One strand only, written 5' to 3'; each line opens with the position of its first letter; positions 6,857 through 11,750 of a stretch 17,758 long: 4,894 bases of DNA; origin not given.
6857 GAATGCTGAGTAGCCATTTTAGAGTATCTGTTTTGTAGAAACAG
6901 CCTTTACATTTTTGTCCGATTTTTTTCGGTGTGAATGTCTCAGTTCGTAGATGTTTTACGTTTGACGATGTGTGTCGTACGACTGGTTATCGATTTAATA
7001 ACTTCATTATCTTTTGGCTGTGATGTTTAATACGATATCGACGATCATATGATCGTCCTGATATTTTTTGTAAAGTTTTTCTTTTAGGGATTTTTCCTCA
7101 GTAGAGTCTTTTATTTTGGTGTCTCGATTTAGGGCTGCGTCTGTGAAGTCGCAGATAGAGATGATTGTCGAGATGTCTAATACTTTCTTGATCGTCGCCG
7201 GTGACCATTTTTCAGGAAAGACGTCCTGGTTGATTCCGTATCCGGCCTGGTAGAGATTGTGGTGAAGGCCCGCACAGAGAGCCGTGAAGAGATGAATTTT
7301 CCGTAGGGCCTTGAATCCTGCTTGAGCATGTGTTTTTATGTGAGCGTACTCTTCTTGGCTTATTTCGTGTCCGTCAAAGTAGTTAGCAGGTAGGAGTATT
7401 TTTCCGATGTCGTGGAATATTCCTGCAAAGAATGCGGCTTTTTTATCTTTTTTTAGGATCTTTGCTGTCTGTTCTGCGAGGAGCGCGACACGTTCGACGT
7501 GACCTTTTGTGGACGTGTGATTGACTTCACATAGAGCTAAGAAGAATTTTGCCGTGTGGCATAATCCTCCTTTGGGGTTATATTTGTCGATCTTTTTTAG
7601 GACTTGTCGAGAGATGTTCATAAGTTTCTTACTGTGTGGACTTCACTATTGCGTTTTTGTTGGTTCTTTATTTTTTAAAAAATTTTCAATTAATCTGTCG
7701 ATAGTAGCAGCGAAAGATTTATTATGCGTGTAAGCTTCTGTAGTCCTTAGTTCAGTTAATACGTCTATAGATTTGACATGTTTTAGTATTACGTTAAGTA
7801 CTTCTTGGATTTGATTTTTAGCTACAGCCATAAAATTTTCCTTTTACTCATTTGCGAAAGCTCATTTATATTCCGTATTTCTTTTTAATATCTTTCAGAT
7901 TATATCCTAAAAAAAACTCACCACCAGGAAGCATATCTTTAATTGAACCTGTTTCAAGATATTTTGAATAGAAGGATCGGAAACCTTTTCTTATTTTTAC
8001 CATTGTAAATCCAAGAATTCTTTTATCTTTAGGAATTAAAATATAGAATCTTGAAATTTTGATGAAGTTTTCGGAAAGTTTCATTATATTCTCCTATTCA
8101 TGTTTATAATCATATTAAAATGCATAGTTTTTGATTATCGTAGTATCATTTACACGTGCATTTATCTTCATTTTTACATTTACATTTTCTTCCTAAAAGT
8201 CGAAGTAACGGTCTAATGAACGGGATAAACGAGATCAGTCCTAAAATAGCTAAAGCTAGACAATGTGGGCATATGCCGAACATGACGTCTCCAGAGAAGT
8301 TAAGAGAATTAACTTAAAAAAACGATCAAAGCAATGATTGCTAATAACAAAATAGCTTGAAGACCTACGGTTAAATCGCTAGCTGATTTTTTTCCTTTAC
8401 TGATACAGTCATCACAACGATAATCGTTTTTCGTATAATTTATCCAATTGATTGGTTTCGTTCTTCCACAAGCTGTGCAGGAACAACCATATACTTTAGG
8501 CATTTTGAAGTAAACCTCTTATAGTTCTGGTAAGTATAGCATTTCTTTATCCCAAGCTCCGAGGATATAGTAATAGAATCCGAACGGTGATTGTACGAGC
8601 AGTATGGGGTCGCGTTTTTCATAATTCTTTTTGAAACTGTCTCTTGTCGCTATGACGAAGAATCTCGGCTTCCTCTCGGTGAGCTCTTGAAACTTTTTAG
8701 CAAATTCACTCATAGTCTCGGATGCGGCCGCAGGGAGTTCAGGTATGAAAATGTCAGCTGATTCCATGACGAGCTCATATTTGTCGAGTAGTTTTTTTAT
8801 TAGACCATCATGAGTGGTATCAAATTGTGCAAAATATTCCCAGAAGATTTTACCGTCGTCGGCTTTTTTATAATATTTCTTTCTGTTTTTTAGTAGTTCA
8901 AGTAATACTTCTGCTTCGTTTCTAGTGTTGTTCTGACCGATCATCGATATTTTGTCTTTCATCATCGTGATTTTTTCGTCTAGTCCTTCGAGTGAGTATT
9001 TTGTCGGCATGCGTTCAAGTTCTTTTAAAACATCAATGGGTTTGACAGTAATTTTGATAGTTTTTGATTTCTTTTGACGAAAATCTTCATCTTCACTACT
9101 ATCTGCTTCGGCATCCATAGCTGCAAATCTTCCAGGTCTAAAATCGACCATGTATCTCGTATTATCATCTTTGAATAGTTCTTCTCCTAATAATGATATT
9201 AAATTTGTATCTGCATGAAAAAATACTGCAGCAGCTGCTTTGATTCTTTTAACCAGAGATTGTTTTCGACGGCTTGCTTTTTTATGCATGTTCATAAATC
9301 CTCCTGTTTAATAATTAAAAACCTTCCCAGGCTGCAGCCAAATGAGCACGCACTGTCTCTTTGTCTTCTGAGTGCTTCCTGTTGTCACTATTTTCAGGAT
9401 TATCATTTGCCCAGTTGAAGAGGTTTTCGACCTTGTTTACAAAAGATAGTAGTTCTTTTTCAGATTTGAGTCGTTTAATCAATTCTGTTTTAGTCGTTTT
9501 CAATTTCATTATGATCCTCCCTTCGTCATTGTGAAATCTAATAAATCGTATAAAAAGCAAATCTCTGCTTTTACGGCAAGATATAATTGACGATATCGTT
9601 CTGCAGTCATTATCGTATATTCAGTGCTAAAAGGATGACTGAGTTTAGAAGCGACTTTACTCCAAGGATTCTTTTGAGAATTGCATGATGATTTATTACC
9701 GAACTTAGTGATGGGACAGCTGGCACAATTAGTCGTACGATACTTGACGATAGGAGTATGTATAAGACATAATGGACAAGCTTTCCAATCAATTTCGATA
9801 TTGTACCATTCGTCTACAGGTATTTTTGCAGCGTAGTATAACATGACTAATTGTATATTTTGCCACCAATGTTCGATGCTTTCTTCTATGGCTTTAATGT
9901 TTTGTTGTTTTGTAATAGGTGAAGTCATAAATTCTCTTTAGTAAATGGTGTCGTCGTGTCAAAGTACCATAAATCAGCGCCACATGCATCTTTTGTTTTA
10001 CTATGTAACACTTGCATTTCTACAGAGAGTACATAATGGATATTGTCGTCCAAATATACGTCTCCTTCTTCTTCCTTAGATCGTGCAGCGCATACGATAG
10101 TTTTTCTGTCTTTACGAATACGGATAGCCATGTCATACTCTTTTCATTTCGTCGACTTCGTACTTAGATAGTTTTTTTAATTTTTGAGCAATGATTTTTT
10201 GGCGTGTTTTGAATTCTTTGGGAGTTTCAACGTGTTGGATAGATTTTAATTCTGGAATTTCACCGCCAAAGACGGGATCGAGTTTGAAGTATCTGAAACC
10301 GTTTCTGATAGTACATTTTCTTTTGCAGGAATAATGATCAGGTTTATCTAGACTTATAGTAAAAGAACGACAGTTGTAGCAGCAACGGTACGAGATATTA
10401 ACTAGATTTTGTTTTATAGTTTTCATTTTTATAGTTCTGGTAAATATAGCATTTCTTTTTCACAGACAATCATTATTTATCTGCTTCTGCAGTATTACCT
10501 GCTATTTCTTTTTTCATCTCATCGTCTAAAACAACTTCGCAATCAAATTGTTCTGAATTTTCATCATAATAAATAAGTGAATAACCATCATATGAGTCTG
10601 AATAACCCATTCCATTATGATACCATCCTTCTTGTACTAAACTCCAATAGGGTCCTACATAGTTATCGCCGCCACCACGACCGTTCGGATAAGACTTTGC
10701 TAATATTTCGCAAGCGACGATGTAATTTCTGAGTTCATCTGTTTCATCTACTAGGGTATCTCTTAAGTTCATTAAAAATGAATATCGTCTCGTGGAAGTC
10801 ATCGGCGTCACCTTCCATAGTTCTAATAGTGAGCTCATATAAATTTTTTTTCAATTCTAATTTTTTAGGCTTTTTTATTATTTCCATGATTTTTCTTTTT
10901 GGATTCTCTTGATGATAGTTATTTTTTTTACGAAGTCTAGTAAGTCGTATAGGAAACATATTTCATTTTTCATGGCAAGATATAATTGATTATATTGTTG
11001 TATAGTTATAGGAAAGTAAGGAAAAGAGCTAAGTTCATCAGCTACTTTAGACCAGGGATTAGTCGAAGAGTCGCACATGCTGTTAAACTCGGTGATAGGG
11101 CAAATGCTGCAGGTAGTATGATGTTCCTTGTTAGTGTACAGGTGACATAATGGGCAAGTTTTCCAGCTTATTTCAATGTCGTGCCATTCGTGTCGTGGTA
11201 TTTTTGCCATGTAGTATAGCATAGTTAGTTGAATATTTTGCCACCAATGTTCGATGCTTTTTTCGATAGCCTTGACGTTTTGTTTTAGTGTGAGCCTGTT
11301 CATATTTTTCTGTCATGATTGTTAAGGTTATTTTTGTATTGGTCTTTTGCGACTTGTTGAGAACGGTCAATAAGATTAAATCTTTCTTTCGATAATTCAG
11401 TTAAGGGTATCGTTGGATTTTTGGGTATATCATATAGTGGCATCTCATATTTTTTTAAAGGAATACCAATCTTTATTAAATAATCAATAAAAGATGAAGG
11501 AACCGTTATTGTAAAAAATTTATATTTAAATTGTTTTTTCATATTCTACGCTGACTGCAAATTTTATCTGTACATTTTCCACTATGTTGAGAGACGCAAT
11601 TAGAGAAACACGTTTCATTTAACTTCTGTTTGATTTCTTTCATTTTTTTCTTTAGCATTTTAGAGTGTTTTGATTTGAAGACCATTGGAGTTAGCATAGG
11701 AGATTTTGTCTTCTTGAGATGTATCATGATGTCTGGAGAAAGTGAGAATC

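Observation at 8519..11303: Ancient segmental duplication: a paralog pair of a Cys-rich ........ family plus a 30-bp fossil of the neighbouring gene's 3' end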

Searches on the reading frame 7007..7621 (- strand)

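Call 11: search_protein_families(library=pfam, proteins=[window:7007-7621:-], max_evalue=0.01)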
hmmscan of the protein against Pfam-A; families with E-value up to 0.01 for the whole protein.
window:7007-7621:- (204 aa): 3 families
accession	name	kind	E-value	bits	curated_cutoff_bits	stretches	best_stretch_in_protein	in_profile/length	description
PF01966.28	HD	-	5e-10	40.1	22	1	40-121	3-86/116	HD domain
PF13487.12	HD_5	-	0.00011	22.4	27.2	1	37-115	13-98/170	HD domain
PF08668.18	HDOD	-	0.00025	21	22.9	1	34-81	91-139/196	HDOD domain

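Call 12: search_protein_families(library=phrogs, proteins=[window:7007-7621:-], max_evalue=0.001)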
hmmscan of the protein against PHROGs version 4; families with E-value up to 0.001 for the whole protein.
window:7007-7621:- (204 aa): 0 families

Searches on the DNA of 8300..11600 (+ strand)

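Call 7: search_dna_similar(query=window:8300-11600:+, collection=phages, mode=near, max_rows=30)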
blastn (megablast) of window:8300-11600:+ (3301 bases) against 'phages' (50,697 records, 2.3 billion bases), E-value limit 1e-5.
No match.

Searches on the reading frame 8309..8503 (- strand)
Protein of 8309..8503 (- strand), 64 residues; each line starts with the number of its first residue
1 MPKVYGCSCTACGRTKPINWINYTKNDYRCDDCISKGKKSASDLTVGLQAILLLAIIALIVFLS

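Call 9: search_protein_families(library=pfam, proteins=[window:8309-8503:-], max_evalue=0.1)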
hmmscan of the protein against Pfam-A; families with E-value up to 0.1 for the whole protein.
window:8309-8503:- (64 aa): 1 family
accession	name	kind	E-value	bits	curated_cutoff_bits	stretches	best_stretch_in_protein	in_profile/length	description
PF23897.1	DUF7245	-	0.065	13.7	27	1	8-46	5-43/119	Family of unknown function (DUF7245)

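Call 10: search_protein_families(library=phrogs, proteins=[window:8309-8503:-], max_evalue=0.1)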
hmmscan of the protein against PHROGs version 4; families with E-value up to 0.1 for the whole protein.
window:8309-8503:- (64 aa): 2 families
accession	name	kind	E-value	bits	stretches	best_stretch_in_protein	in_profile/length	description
phrog_24252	-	DNA, RNA and nucleotide metabolism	0.046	15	1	4-41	13-48/146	HNH endonuclease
phrog_4538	-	unknown function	0.1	12.5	0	6-36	199-229/447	-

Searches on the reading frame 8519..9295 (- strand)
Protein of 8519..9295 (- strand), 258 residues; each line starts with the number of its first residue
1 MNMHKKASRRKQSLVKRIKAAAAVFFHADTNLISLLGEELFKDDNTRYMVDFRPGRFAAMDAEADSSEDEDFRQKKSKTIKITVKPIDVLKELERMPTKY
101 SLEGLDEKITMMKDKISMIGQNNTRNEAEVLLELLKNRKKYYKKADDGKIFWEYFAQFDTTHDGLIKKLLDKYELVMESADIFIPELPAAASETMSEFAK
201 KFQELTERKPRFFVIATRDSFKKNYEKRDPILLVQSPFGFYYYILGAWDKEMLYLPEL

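Call 9: search_protein_families(library=pfam, proteins=[window:8519-9295:-], max_evalue=0.1)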
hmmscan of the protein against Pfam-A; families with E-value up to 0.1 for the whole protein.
window:8519-9295:- (258 aa): 1 family
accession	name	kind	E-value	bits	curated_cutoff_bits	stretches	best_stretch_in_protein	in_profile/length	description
PF06068.19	TIP49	-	0.039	13.6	23.8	1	104-139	12-47/347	TIP49 P-loop domain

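Call 10: search_protein_families(library=phrogs, proteins=[window:8519-9295:-], max_evalue=0.1)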
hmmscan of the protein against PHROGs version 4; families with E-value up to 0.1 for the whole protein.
window:8519-9295:- (258 aa): 0 families

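Call 23: find_related_loci(query=window:8522-9295:-, collection=viral_contigs, flank=8000)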
Query window:8522-9295:- (258 aa) in viral_contigs; peptide patterns used: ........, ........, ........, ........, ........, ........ (x = any residue, [..] = any of these).
36 stretches matched a pattern; 1 encode a relative of the query (tblastn E <= 1e-3); 1 distinct loci.
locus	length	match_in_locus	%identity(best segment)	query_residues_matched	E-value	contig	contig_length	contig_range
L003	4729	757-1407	52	43-258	1e-68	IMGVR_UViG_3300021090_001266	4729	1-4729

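Call 51: find_homologous_proteins(query=window:8522-9295:-, max_evalue=0.001)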
Query window:8522-9295:- (258 aa): 650 proteins with E <= 0.001 among 1430 candidates; the best 120 are listed.
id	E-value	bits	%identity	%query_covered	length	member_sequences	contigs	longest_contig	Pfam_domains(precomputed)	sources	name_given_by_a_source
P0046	3.3e-164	563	100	100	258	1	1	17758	-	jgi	-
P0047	1.7e-104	367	67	98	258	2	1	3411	-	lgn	-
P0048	7.3e-89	316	60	98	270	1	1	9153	-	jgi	jgi:hypothetical protein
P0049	1.7e-82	295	55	97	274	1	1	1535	-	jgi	jgi:hypothetical protein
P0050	3.1e-82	294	55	100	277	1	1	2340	-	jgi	jgi:hypothetical protein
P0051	9.0e-80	286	60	83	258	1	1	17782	-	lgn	-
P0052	5.5e-73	264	55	84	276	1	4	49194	-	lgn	-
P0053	6.9e-73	264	54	86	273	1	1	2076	-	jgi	jgi:hypothetical protein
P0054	8.4e-73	263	54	84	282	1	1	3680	-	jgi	jgi:hypothetical protein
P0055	1.3e-71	260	54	84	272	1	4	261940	-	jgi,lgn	jgi:hypothetical protein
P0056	1.9e-71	259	55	86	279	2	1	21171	-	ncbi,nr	ncbi:MAG: hypothetical protein Q7R33_01715 [Nitrosarchaeum sp.]|nr:hypothetical protein [Nitrosarcha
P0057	1.2e-67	247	57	76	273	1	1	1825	-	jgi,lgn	jgi:hypothetical protein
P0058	1.0e-64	237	55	83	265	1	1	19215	-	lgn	-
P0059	3.6e-64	235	52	84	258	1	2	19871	-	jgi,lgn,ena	-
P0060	4.5e-63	232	62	69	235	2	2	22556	-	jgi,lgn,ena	-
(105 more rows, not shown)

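Call 57: find_related_loci(query=A4, collection=viral_contigs, flank=4000)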
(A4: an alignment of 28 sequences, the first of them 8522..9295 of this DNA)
Query A4 (258 aa) in viral_contigs; peptide patterns used: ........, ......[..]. (x = any residue, [..] = any of these).
97 stretches matched a pattern; 72 encode a relative of the query (tblastn E <= 1e-3); 72 distinct loci.
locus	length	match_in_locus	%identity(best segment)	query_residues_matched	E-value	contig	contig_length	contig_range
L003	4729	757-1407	52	43-258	2e-66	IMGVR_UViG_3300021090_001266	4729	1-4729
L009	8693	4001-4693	47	39-258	2e-64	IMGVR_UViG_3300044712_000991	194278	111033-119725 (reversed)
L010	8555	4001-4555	54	78-258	8e-59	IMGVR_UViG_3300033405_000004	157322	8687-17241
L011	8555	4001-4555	54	78-258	8e-59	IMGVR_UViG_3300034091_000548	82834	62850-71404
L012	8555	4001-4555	54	78-258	8e-59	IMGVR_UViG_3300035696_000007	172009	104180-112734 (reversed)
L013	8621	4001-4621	43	21-258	9e-57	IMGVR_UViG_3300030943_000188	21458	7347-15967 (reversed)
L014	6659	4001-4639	46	47-258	4e-56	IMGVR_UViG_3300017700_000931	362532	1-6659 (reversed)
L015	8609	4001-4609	47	44-258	7e-55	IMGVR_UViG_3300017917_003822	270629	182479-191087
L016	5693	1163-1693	51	75-258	2e-54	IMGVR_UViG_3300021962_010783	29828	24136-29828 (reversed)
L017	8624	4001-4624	50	43-258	7e-54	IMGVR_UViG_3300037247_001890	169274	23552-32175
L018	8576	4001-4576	48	53-258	1e-52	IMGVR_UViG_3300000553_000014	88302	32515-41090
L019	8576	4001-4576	47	57-258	2e-52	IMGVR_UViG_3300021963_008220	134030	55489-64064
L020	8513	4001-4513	52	81-258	4e-52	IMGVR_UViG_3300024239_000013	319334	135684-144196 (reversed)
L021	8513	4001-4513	51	81-258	5e-52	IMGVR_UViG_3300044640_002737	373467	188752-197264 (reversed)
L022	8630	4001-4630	45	45-258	4e-52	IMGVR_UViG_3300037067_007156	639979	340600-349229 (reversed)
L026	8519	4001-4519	53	79-258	4e-52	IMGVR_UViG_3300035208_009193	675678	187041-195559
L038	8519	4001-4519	50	80-258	1e-48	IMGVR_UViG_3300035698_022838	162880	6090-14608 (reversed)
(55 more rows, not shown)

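Call 69: search_dna_similar(query=window:8522-9295:-, collection=phages, mode=protein, max_rows=15, max_evalue=0.001)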
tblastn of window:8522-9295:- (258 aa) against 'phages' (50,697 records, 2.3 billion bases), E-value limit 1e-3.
No match.

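Call 71: predict_structure(alignment_id=A4)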
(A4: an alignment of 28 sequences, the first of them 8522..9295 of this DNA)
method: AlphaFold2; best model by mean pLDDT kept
length: 258 residues; sequences in the alignment: 28
mean_pLDDT: 73.7   pTM: 0.66
mean pLDDT of the five models: 73.7, 72.9, 69.7, 69.3, 67.9
residues with pLDDT >= 90: 92; 70-90: 64; 50-70: 44; < 50: 58
segments of 3 or more residues with pLDDT < 50: 1-11, 27-43, 59-82, 253-258
pLDDT, mean of each block of 10 residues (from residue 1): 44 61 52 41 62 62 42 44 62 67 89 95 88 93 94 92 90 89 82 94 95 88 66 92 84 44
secondary structure, 60 per line:
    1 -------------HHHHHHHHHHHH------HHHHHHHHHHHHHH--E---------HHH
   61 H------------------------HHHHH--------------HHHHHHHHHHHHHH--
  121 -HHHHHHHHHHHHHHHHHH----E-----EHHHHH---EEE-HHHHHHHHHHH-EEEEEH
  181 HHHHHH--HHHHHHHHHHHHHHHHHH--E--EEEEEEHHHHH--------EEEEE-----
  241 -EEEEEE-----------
elements in order: H14-25 H32-45 H58-61 H86-90 H105-118 H122-139 H151-155 E159-161 H163-173 E175-179 H180-186 H189-206 E212-217 H218-222 E231-235 E242-247

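Call 94: find_encoding_contigs(protein=P0047, flank=5000, max_places=2)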
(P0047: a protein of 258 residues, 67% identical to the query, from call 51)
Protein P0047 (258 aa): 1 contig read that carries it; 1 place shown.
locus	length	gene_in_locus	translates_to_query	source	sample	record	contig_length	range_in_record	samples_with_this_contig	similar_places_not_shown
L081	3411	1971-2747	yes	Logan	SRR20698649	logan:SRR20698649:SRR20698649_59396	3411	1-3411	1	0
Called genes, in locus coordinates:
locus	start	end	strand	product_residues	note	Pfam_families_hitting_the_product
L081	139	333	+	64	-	-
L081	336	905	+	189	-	PF03167:UDG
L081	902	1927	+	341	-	PF01370:Epimerase, PF04321:RmlD_sub_bind, PF01073:3Beta_HSD (weak), PF02719:Polysacc_synt_2 (faint), PF07993:NAD_binding_4, PF16363:GDP_Man_Dehyd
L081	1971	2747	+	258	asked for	-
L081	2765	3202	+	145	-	-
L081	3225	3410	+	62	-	?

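Call 95: find_encoding_contigs(protein=P0048, flank=6000, max_places=2)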
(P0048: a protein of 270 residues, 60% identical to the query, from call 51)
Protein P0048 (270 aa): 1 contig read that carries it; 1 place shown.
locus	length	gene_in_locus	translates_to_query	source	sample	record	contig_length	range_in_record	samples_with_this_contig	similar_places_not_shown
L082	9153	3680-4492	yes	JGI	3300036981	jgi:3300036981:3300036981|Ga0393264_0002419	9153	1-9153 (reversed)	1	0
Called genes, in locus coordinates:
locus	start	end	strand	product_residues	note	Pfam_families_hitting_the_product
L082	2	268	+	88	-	?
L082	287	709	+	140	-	-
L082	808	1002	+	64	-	-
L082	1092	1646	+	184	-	PF22769:DCD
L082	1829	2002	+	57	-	-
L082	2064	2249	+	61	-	-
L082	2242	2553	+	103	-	-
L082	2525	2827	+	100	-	-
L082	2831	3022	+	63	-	-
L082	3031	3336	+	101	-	-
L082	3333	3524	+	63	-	-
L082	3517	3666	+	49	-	-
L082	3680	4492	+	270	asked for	-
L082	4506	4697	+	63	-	-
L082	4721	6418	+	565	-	PF00004:AAA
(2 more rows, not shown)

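Call 96: find_encoding_contigs(protein=P0051, flank=6000, max_places=2)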
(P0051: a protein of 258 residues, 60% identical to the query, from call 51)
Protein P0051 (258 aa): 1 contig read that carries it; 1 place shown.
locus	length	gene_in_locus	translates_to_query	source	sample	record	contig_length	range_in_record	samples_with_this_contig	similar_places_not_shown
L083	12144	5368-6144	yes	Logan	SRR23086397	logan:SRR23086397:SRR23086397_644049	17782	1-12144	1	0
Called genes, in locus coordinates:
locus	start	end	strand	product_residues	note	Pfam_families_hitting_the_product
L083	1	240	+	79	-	?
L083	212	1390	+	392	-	-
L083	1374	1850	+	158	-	-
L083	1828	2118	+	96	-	-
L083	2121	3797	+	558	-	PF00069:Pkinase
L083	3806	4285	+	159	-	PF08719:NADAR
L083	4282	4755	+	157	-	-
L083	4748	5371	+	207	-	-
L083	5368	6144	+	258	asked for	-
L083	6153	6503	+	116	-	-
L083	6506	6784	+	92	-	-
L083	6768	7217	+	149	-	-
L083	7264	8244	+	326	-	-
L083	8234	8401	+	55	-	-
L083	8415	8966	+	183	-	-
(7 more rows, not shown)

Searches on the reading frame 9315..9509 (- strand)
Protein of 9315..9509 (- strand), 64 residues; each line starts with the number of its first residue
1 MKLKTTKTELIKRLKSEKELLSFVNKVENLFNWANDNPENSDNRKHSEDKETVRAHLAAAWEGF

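Call 9: search_protein_families(library=pfam, proteins=[window:9315-9509:-], max_evalue=0.1)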
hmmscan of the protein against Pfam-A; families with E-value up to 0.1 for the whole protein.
window:9315-9509:- (64 aa): 1 family
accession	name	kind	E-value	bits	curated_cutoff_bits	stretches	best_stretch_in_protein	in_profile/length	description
PF10416.15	IBD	-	0.015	15.7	25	1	1-45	8-52/128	Transcription-initiator DNA-binding domain IBD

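Call 10: search_protein_families(library=phrogs, proteins=[window:9315-9509:-], max_evalue=0.1)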
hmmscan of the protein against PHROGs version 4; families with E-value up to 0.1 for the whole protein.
window:9315-9509:- (64 aa): 1 family
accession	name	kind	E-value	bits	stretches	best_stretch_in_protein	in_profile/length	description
phrog_1241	-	unknown function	0.028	15.6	1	26-51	10-36/68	-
